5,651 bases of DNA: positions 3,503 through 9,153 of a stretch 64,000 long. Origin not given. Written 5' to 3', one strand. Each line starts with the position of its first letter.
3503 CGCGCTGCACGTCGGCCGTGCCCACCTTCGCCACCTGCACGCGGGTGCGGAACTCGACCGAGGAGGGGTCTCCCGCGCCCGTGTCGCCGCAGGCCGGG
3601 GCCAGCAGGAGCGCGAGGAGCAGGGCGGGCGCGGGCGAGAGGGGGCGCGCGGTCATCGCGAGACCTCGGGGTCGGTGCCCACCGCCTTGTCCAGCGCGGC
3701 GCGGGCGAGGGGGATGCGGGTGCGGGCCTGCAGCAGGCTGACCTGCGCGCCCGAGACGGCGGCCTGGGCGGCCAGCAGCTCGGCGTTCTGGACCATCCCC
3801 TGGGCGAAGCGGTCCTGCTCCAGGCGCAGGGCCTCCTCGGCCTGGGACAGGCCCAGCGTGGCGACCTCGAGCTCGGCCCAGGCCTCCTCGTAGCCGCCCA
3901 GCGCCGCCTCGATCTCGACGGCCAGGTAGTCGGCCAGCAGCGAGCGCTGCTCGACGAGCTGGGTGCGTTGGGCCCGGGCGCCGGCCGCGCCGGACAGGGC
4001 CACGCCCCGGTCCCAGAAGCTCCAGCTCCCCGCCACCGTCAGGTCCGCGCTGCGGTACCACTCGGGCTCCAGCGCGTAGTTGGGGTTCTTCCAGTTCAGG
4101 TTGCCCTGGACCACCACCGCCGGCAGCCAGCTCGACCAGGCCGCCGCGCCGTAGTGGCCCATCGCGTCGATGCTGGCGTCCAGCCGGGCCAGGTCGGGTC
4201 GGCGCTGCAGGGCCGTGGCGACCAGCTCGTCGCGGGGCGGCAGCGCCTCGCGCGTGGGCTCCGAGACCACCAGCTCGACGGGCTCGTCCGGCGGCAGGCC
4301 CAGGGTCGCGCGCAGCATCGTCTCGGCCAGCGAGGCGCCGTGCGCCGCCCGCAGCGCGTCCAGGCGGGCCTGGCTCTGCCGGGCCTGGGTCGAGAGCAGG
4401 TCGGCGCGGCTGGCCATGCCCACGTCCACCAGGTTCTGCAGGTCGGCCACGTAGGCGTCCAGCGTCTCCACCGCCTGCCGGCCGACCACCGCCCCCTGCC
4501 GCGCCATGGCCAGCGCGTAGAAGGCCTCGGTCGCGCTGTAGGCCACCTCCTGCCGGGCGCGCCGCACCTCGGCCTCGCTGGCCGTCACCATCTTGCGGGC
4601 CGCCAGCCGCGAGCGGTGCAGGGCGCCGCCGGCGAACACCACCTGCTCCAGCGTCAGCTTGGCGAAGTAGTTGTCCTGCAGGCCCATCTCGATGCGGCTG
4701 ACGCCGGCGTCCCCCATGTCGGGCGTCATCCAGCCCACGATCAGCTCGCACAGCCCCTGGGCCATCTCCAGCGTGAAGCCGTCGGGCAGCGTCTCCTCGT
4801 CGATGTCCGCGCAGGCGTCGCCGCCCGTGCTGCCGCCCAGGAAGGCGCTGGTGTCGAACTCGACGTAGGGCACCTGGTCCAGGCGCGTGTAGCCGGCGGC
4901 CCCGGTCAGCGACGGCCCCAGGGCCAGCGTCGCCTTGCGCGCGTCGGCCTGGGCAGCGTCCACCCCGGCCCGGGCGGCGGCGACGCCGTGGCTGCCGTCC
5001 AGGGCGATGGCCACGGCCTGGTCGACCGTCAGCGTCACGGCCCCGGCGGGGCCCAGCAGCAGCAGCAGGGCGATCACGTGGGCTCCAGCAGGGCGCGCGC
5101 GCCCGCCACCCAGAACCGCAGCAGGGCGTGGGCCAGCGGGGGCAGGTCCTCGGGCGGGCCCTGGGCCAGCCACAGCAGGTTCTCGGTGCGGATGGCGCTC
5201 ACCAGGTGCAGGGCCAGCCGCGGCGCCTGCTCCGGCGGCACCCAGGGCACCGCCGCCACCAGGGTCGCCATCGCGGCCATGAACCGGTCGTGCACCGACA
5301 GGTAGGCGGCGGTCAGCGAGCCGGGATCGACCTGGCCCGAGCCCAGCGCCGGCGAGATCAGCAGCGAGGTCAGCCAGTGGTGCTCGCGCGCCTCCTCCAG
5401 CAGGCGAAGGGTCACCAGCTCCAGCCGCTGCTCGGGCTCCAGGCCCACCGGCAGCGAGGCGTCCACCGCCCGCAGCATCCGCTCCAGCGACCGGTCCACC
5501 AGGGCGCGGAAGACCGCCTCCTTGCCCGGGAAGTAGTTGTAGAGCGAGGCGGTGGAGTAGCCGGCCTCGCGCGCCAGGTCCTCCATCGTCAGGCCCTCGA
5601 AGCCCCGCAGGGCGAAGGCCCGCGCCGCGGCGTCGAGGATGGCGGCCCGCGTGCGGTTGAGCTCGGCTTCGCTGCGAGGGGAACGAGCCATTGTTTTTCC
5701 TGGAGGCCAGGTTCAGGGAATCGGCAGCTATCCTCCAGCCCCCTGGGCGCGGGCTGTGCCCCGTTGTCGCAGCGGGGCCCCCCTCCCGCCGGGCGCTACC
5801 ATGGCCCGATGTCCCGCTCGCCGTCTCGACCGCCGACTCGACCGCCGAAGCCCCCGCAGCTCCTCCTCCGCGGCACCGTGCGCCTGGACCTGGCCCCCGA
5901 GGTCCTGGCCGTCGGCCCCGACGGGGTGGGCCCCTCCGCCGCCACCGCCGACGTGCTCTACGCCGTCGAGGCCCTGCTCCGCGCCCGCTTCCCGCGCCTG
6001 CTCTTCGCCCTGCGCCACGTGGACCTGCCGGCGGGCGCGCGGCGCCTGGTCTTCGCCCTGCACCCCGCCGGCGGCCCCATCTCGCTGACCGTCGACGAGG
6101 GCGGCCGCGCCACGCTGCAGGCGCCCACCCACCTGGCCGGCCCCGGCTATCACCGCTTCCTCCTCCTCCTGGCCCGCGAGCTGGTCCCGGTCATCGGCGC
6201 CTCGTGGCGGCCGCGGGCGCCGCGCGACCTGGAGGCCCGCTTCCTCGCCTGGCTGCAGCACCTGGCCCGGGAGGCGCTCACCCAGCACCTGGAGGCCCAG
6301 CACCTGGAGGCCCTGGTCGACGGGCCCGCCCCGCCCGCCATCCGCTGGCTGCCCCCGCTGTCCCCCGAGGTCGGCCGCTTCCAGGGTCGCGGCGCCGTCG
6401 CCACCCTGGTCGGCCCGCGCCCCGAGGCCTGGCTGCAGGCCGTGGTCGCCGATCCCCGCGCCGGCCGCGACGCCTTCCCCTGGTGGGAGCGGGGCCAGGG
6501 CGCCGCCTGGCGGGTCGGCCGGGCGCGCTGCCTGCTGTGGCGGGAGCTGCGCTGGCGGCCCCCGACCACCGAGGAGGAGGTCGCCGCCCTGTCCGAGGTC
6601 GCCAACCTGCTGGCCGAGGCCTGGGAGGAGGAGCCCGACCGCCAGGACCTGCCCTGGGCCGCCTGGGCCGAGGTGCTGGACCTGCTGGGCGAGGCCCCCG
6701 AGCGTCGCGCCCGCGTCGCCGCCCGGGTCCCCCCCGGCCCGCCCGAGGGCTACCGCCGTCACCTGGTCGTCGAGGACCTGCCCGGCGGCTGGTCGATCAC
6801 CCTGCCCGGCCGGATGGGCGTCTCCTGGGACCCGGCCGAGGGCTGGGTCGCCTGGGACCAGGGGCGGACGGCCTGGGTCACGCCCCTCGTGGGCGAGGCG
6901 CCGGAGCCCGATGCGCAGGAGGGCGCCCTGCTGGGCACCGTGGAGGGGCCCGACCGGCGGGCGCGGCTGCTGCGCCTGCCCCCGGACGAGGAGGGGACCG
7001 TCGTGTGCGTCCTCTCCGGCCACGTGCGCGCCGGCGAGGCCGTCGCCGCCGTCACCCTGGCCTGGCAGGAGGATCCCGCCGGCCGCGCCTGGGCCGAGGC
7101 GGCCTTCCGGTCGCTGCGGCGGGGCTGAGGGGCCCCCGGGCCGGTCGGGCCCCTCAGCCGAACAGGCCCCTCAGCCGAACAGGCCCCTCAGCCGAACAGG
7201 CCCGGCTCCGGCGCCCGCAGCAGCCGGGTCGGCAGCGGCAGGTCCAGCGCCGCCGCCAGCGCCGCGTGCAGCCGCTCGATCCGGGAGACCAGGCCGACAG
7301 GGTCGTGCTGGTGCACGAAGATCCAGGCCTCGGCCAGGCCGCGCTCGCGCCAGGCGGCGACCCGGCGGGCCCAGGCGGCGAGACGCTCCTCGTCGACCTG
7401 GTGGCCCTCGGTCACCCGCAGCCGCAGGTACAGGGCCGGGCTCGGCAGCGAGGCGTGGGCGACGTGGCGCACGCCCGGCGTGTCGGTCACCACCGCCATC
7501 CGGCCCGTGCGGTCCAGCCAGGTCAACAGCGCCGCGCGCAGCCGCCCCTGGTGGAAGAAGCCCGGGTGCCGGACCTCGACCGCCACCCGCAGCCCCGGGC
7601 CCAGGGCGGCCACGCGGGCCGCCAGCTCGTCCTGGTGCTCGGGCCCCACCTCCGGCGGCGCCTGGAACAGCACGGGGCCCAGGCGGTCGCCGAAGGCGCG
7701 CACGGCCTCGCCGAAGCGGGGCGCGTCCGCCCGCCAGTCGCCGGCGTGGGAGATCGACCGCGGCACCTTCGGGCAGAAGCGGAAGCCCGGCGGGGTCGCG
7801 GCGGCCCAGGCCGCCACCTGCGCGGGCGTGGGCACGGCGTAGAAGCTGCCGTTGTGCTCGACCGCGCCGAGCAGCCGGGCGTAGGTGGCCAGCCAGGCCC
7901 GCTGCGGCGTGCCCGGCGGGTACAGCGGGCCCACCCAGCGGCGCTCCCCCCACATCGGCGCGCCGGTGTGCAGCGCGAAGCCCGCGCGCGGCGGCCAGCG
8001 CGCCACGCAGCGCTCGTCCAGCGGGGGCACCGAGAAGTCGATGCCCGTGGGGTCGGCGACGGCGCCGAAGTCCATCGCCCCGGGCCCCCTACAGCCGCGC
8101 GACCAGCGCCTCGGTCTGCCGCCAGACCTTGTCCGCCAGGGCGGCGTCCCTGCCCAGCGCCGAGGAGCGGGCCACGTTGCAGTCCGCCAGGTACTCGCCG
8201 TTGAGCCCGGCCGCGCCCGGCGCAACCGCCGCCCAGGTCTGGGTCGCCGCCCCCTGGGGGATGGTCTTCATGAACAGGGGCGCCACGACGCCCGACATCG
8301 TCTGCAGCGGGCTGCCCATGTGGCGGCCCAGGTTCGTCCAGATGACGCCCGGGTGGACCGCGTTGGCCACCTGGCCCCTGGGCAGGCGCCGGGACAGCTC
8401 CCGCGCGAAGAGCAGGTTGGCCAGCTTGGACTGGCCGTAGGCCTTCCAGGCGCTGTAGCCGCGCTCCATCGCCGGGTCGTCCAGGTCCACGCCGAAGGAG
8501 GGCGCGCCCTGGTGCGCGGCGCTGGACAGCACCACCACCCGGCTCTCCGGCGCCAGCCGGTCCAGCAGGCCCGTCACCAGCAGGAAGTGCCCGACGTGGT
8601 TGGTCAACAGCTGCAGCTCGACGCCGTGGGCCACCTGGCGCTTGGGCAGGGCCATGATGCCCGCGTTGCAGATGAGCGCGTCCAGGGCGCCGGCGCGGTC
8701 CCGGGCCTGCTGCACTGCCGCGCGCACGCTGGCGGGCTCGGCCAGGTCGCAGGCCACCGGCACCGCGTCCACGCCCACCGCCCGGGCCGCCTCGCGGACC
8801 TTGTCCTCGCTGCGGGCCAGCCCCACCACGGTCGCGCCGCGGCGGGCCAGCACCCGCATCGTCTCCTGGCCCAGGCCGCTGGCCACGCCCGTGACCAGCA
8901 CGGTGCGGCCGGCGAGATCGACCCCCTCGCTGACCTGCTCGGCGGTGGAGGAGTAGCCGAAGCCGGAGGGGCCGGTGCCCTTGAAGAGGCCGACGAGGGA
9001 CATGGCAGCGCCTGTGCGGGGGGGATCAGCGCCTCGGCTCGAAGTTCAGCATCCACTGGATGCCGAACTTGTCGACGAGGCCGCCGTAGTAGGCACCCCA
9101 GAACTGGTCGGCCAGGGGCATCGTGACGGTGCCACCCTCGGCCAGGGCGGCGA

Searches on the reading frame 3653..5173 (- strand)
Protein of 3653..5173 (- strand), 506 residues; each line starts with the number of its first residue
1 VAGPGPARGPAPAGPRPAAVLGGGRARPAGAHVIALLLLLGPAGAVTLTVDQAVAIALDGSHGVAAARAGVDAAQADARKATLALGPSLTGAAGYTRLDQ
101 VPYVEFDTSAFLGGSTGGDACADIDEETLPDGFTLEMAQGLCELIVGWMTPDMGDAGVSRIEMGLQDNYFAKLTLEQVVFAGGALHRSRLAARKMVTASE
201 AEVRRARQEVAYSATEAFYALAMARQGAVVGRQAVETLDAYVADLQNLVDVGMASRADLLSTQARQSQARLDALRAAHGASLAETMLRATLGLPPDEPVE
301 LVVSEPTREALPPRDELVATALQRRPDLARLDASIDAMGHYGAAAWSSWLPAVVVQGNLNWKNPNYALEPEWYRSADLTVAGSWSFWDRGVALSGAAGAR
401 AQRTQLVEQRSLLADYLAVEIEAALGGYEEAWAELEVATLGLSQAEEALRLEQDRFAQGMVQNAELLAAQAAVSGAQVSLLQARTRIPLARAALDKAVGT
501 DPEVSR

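Call 90: search_protein_families(library=pfam, proteins=[window:3653-5173:-], max_evalue=0.0001)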
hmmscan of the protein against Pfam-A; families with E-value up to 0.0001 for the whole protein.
window:3653-5173:- (506 aa): 1 family
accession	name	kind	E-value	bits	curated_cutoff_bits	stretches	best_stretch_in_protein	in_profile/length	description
PF02321.23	OEP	-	1.5e-39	136.2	22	2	315-499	2-187/187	Outer membrane efflux protein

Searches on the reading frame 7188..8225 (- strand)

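Call 45: search_protein_families(library=pfam, proteins=[window:7188-8225:-], max_evalue=0.001)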
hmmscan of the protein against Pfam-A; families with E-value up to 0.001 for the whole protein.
window:7188-8225:- (345 aa): 1 family
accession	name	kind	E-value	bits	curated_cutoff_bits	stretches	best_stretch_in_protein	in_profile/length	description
PF01904.24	DUF72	-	3e-48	165.2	25.3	1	102-320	1-215/217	Protein of unknown function DUF72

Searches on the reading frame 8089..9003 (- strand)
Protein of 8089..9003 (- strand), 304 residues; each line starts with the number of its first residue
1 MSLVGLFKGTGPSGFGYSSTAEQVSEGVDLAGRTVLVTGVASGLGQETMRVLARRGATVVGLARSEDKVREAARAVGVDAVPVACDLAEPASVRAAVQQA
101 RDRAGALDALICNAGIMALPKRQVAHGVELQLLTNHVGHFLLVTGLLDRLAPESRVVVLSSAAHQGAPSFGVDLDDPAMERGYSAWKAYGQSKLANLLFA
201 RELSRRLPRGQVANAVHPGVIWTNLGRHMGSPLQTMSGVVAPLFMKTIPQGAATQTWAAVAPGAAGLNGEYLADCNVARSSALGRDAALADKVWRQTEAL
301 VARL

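Call 45: search_protein_families(library=pfam, proteins=[window:8089-9003:-], max_evalue=0.001)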
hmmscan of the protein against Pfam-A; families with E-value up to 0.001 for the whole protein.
window:8089-9003:- (304 aa): 5 families
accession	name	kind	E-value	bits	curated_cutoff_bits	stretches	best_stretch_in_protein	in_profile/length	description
PF00106.31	adh_short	-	4e-26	92.1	26.6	1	34-164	2-139/195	short chain dehydrogenase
PF13561.12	adh_short_C2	-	1.6e-20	74.1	27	1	39-264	1-221/236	Enoyl-(Acyl carrier protein) reductase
PF08659.16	KR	-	3.2e-09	37.4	22.6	1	34-118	2-93/180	KR domain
PF01370.27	Epimerase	-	1.2e-07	31.9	20.9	1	35-198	1-151/240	NAD dependent epimerase/dehydratase family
PF13460.12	NAD_binding_10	-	0.00065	20.1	27.2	1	42-146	4-99/184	NAD(P)H-binding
